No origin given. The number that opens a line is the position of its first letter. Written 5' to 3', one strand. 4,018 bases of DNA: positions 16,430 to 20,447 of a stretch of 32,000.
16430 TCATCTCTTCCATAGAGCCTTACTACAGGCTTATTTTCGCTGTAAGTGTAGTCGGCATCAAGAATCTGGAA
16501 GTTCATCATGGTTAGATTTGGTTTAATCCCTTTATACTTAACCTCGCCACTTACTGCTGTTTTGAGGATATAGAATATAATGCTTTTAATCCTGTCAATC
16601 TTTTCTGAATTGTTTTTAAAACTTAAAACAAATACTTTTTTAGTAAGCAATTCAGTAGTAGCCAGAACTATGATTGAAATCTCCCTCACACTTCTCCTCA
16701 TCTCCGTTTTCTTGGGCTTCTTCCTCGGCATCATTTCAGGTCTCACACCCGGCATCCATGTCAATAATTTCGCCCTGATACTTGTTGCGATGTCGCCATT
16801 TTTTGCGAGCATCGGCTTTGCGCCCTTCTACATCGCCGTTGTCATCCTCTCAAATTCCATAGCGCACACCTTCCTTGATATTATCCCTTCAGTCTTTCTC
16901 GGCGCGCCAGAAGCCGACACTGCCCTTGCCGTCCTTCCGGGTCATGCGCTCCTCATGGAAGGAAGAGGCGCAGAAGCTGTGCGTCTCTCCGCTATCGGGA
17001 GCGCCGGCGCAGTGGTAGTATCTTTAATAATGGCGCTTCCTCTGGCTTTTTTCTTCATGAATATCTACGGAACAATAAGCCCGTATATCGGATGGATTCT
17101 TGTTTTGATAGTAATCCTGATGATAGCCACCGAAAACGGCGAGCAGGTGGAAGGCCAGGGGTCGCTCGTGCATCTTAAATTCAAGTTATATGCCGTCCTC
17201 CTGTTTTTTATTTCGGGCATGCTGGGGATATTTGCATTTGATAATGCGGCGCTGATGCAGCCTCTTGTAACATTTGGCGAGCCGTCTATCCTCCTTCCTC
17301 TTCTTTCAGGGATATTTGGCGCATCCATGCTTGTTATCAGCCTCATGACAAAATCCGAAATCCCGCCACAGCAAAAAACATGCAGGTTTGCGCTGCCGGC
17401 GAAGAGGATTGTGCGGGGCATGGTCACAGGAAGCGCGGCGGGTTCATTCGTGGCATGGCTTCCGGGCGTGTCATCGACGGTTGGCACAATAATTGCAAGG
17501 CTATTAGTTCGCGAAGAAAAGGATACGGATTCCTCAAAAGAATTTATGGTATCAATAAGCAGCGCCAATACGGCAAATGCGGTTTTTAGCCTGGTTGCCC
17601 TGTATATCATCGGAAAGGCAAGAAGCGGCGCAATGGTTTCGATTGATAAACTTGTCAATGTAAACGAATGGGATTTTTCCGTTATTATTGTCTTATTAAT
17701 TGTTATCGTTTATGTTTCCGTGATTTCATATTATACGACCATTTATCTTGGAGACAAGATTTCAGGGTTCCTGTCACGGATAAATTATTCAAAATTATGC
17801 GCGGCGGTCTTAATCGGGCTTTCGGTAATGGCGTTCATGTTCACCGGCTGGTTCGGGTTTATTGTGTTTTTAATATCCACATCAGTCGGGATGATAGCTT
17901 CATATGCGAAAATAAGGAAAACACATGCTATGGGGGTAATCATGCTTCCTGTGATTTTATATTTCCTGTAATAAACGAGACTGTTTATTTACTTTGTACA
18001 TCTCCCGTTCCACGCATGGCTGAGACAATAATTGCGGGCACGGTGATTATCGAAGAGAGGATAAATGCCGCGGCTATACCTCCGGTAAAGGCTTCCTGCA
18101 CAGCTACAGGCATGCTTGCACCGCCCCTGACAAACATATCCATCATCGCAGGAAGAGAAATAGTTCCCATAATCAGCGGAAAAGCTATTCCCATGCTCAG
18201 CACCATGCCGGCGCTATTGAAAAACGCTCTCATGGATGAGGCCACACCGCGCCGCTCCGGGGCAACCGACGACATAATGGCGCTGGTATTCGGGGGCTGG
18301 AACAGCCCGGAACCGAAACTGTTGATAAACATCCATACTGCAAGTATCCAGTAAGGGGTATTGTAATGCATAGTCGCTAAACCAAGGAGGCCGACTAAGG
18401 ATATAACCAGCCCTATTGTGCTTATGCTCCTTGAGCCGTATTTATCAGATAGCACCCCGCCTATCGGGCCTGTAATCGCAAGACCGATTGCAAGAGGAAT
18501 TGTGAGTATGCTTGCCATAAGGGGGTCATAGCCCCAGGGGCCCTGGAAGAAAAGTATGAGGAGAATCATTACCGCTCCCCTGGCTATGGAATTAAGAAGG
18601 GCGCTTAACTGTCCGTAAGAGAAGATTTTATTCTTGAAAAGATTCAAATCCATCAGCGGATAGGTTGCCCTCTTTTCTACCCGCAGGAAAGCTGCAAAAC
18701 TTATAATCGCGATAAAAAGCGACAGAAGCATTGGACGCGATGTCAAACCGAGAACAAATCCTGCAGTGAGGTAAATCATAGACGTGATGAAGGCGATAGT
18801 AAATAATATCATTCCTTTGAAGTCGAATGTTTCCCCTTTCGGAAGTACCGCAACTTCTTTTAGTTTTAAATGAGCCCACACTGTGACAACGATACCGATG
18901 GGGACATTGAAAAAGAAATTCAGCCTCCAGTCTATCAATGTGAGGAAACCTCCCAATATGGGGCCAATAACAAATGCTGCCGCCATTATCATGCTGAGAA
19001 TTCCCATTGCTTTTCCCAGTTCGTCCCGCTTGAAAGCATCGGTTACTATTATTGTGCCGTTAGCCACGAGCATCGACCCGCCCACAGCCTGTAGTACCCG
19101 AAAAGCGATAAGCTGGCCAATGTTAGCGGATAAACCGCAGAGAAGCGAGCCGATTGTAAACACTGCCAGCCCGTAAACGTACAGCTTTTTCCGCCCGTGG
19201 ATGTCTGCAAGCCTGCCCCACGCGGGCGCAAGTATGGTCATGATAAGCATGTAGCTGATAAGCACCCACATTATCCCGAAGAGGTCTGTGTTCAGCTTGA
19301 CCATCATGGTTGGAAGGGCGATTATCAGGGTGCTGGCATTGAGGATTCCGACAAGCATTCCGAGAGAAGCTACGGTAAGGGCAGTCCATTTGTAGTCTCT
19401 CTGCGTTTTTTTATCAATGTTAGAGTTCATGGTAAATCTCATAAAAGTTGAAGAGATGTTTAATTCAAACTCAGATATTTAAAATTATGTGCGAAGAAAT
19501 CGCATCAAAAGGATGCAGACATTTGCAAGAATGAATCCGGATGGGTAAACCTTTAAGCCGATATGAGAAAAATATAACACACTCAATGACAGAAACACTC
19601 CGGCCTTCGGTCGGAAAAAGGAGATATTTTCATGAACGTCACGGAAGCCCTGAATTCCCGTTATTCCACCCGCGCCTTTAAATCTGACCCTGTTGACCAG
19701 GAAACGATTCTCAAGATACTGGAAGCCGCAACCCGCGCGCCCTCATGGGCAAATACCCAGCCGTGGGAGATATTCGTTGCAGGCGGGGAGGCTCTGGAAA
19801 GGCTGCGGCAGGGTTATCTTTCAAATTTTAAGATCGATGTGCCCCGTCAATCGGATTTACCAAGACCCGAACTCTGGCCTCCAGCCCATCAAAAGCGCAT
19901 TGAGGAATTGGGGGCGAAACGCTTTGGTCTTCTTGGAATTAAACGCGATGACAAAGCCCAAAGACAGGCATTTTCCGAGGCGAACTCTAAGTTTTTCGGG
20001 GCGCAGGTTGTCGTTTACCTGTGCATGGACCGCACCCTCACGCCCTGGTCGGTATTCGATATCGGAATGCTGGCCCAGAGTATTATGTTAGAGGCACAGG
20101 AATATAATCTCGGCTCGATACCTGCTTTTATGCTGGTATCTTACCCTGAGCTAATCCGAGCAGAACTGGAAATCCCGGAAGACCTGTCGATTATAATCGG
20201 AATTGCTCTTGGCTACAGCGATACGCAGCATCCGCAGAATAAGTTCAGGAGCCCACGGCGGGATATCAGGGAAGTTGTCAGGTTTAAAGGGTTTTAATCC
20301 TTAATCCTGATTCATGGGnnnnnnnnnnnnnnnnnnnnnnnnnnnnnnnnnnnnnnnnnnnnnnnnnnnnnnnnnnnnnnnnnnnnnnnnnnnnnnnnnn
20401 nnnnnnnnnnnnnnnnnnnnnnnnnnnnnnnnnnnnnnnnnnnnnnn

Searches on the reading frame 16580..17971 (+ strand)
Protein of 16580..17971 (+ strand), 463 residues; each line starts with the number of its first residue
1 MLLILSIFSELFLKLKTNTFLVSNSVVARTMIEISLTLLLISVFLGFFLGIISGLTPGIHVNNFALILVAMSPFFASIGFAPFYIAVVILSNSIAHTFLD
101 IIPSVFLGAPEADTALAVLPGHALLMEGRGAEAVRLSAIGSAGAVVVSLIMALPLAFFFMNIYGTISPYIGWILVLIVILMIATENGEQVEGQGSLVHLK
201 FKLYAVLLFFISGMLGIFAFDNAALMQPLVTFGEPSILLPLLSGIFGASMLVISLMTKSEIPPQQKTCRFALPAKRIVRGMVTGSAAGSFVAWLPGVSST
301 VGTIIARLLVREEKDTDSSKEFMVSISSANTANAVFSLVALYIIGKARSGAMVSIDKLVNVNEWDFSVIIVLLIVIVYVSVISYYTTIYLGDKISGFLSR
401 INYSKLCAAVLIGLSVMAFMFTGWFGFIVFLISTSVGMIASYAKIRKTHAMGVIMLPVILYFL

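Call 6: search_protein_families(library=pfam, proteins=[window:16580-17971:+], max_evalue=0.01)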
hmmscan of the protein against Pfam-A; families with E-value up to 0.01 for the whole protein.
window:16580-17971:+ (463 aa): 1 family
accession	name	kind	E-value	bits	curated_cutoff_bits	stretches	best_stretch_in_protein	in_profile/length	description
PF01970.21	TctA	-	5.9e-68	229.9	28.9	1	40-451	1-422/423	Tripartite tricarboxylate transporter TctA family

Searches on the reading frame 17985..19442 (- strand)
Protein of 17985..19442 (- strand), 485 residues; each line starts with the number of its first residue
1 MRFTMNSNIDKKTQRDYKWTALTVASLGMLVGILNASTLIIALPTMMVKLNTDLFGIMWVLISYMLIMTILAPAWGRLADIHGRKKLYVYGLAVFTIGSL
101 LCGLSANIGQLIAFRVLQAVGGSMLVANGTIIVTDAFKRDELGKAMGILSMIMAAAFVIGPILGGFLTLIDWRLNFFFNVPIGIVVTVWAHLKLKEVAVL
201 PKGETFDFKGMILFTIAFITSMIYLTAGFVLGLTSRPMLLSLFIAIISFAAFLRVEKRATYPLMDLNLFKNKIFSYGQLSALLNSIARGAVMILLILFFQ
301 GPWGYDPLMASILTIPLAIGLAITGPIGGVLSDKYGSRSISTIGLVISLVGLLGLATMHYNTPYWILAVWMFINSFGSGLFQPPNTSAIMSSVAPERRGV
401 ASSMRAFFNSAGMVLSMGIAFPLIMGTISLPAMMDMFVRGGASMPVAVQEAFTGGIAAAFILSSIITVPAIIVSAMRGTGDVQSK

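Call 6: search_protein_families(library=pfam, proteins=[window:17985-19442:-], max_evalue=0.01)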
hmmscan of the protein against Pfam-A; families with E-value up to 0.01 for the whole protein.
window:17985-19442:- (485 aa): 3 families
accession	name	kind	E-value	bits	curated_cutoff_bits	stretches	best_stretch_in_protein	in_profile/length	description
PF07690.21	MFS_1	-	3.2e-48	164.9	33.4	2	26-246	2-246/347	Major Facilitator Superfamily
PF13347.12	MFS_2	-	7e-06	25.3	27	1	226-470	167-415/427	MFS/sugar transport protein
PF00083.30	Sugar_tr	-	2.6e-05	23.8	22.3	1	315-421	53-159/452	Sugar (and other) transporter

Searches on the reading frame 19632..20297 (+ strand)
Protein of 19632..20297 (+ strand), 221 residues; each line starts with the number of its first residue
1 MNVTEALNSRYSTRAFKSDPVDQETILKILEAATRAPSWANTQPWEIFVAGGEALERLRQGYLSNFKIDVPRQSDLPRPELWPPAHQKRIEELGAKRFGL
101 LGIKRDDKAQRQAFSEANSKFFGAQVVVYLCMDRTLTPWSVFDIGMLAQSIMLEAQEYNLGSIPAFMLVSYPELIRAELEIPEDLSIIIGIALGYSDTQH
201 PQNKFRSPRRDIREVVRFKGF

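Call 6: search_protein_families(library=pfam, proteins=[window:19632-20297:+], max_evalue=0.01)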
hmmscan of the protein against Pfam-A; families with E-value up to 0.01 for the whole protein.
window:19632-20297:+ (221 aa): 2 families
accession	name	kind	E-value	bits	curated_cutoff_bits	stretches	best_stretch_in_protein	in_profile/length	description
PF00881.29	Nitroreductase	-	2.3e-26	93.4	23.5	1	9-195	3-167/167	Nitroreductase family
PF14512.11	TM1586_NiRdase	-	1e-10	42.1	27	1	106-214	48-147/215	Putative TM nitroreductase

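Call 7: search_protein_families(library=ncbifam, proteins=[window:19632-20297:+], max_evalue=0.01)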
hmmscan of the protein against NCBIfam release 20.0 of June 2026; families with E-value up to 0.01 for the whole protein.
window:19632-20297:+ (221 aa): 9 families
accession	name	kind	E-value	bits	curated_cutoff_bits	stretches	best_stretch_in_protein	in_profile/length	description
TIGR02476.1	BluB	equivalog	1.6e-11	44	150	1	3-50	9-56/205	5,6-dimethylbenzimidazole synthase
NF008033.1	PRK10765.1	equivalog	5.1e-09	35.9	223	1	141-209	105-172/240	oxygen-insensitive NADPH nitroreductase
TIGR03553.1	F420_FbiB_CTERM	equivalog_domain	1.4e-08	34.8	249.55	1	5-56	1-53/194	F420 biosynthesis protein FbiB, C-terminal domain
NF047509.1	Rv3131_FMN_oxido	subfamily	2.9e-08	33.6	199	1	29-52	2-25/319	Acg family FMN-binding oxidoreductase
NF009810.0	PRK13294.1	equivalog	2.9e-07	29.7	304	1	4-49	255-300/449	coenzyme F420-0:L-glutamate ligase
NF008275.0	PRK11053.1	equivalog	4.7e-07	29.5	227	1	1-66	1-68/217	oxygen-insensitive NAD(P)H nitroreductase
NF005901.0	PRK07877.1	equivalog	1.4e-05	23.6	476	1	13-52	364-403/722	Rv1355c family protein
NF003768.0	PRK05365.1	equivalog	4.4e-05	23.1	152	1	11-60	22-72/200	malonic semialdehyde reductase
NF008088.0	PRK10828.1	equivalog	0.00013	21.6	183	1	7-60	8-60/183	NAD(P)H nitroreductase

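Call 10: find_encoding_contigs(protein=window:19632-20297:+, flank=10000, max_places=10)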
Protein window:19632-20297:+ (221 aa): 6 contigs read that carry it; 3 places shown.
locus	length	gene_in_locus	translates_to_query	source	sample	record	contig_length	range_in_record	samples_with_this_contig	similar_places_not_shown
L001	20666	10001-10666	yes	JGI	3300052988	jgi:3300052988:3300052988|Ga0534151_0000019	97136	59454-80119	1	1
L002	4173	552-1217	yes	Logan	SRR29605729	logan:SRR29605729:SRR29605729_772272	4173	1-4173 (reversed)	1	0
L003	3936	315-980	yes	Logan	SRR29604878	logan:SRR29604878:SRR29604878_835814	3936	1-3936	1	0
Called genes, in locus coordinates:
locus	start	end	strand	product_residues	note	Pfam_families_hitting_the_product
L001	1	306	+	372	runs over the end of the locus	-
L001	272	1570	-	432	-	PF02308:MgtC, PF13194:DUF4010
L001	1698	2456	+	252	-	PF00696:AA_kinase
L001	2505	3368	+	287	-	PF19656:DUF6159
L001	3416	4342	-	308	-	PF01937:ARMT1-like_dom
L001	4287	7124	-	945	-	PF03104:DNA_pol_B_exo1, PF00136:DNA_pol_B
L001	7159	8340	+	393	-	PF01970:TctA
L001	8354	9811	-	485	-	PF07690:MFS_1, PF13347:MFS_2 (faint), PF07690:MFS_1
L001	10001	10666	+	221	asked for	PF00881:Nitroreductase, PF14512:TM1586_NiRdase (faint)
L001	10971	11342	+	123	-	PF00589:Phage_integrase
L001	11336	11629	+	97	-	-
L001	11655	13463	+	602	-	PF21836:DUF6895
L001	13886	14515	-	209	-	PF05168:HEPN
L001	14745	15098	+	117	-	-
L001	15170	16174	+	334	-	-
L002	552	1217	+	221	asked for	PF00881:Nitroreductase, PF14512:TM1586_NiRdase (faint)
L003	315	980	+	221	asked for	PF00881:Nitroreductase, PF14512:TM1586_NiRdase (faint)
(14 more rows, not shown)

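Call 16: find_related_loci(query=window:19632-20297:+, collection=genome_contigs, flank=10000)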
Query window:19632-20297:+ (221 aa) in genome_contigs; peptide patterns used: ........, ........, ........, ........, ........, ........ (x = any residue, [..] = any of these).
392 stretches matched a pattern; 307 encode a relative of the query (tblastn E <= 1e-3); the best 80 are kept; 80 distinct loci.
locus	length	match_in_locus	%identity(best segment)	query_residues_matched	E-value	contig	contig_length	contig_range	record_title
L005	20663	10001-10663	92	1-221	2e-138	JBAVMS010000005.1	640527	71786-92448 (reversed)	MAG: Candidatus Methanoperedens sp. isolate MFD03797_ilm_asm_bin16 k127_171904, whole genome shotgun sequence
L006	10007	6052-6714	92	1-221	5e-138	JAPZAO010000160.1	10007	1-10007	MAG: Candidatus Methanoperedens sp. isolate SR-VP_26_10_2019_2_100cm_44_46 SR-VP_26_10_2019_2_100cm_scaffold_6329, whole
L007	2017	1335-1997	76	1-221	7e-119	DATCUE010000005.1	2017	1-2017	MAG TPA_asm: Candidatus Methanoperedens sp. isolate SMAG_U7350 k141_5730, whole genome shotgun sequence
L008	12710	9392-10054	75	1-221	2e-111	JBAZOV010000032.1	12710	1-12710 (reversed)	MAG: Candidatus Methanoperedens sp. isolate SO_2017_SWC_14 scaffold_4254_c1_LP-4_2017, whole genome shotgun sequence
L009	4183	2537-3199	74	1-221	1e-110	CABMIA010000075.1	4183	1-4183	uncultured archaeon isolate LFW-280_1_1 genome assembly, contig: LFW28011_166, whole genome shotgun sequence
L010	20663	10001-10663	73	1-221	6e-109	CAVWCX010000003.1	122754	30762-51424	MAG: Candidatus Methanoperedenaceae archaeon isolate MFD03899.bin.2.194 genome assembly, contig: contig_14890, whole gen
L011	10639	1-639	76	9-221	8e-109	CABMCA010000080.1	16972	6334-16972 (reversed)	uncultured archaeon isolate LFW-24 genome assembly, contig: LFW24_53, whole genome shotgun sequence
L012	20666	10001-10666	71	1-221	3e-102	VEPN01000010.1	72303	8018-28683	MAG: Candidatus Methanoperedens sp. isolate MnB_21 scaffold10, whole genome shotgun sequence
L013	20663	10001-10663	64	1-221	4e-96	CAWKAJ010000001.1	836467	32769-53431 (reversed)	MAG: uncultured Chloroflexia bacterium isolate MFD03726.bin.1.10 genome assembly, contig: contig_21939, whole genome sho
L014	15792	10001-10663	63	1-221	4e-94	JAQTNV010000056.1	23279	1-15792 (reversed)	MAG: bacterium isolate STA_72 NODE_4142_length_23279_cov_6.225596_Sandtown_A, whole genome shotgun sequence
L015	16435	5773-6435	64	1-221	9e-94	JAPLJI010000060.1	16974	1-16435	MAG: Proteobacteria bacterium isolate LacPavin_0920_SED4_MAG_55_23 LacPavin_0920_SED4_scaffold_1636739, whole genome sho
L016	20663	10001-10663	63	1-221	4e-93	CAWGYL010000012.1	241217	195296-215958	MAG: Nitrospirota bacterium isolate MFD01716.bin.1.191 genome assembly, contig: contig_69567, whole genome shotgun seque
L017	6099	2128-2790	64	1-221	1e-92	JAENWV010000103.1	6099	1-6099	MAG: Thermoleophilia bacterium isolate 5_8_m_bin1 k141_453371_length_6099_cov_207.4147, whole genome shotgun sequence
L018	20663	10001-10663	62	1-221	2e-92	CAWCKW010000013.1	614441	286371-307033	MAG: Nitrospirota bacterium isolate MFD01872.bin.2.231 genome assembly, contig: contig_39864, whole genome shotgun seque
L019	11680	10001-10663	62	1-221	5e-92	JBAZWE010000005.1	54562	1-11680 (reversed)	MAG: Thermoleophilia bacterium isolate SO_2017_GW1_27 NODE_3111_length_54562_cov_0.995922_OW334_2017, whole genome shotg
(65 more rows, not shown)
